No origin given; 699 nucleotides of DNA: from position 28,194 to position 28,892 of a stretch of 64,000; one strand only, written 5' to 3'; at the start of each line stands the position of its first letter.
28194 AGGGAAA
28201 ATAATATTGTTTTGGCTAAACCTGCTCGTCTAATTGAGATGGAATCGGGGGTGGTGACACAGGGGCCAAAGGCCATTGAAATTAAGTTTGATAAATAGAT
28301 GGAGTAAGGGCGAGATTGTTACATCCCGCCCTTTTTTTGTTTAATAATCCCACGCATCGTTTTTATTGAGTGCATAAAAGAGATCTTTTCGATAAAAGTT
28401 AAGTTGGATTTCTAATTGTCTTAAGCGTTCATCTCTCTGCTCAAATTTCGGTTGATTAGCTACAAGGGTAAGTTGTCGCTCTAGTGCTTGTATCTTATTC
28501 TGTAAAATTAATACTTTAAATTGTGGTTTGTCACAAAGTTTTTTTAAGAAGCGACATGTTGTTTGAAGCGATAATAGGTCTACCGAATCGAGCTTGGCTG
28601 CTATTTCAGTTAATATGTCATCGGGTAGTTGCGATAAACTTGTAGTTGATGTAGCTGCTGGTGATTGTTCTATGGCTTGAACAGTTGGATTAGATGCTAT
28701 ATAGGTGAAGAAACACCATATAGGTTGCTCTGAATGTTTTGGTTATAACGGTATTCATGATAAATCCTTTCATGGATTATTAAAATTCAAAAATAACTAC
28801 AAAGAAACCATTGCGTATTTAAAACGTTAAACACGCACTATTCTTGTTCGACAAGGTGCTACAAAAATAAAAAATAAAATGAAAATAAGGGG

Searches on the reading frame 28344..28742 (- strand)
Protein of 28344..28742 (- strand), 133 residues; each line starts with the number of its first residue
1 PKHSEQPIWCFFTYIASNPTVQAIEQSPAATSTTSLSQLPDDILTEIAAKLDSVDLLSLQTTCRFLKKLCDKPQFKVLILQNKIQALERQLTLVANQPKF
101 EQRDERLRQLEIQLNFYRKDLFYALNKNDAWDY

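Call 73: search_protein_families(library=pfam, proteins=[window:28344-28742:-], max_evalue=10)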
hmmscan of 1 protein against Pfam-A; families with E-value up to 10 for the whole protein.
seq(133 aa): 7 families
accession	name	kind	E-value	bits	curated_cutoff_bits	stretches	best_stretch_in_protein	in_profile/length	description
PF00646.38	F-box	-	5.2e-09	36.1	20.5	1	36-77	1-42/43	F-box domain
PF12937.12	F-box-like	-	1.6e-07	31.4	24.3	1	36-74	1-39/47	F-box-like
PF15966.10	F-box_4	-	5.3e-06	26.7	32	1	34-71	3-40/116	F-box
PF24627.1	PUMA_CC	-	0.015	15.8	30.1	1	79-124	5-48/74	PUMA coiled-coil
PF24555.1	CC4_CEP85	-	0.045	14.6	27.3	1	58-92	6-40/85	Centrosomal protein of 85 kDa-like, CC4 coiled-coil domain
PF19962.4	EAD9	-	0.17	12.1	25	1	74-115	5-46/62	Effector-associated domain 9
PF04102.17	SlyX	-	0.41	11.8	30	1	58-98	7-47/67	SlyX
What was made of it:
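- Checked: One F-box domain does occur in the window, at 28344-28742 on the minus strand (PF00646, 36.1 bits, call 73).
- A genuine F-box domain lies 8.6 kb away (call 73).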
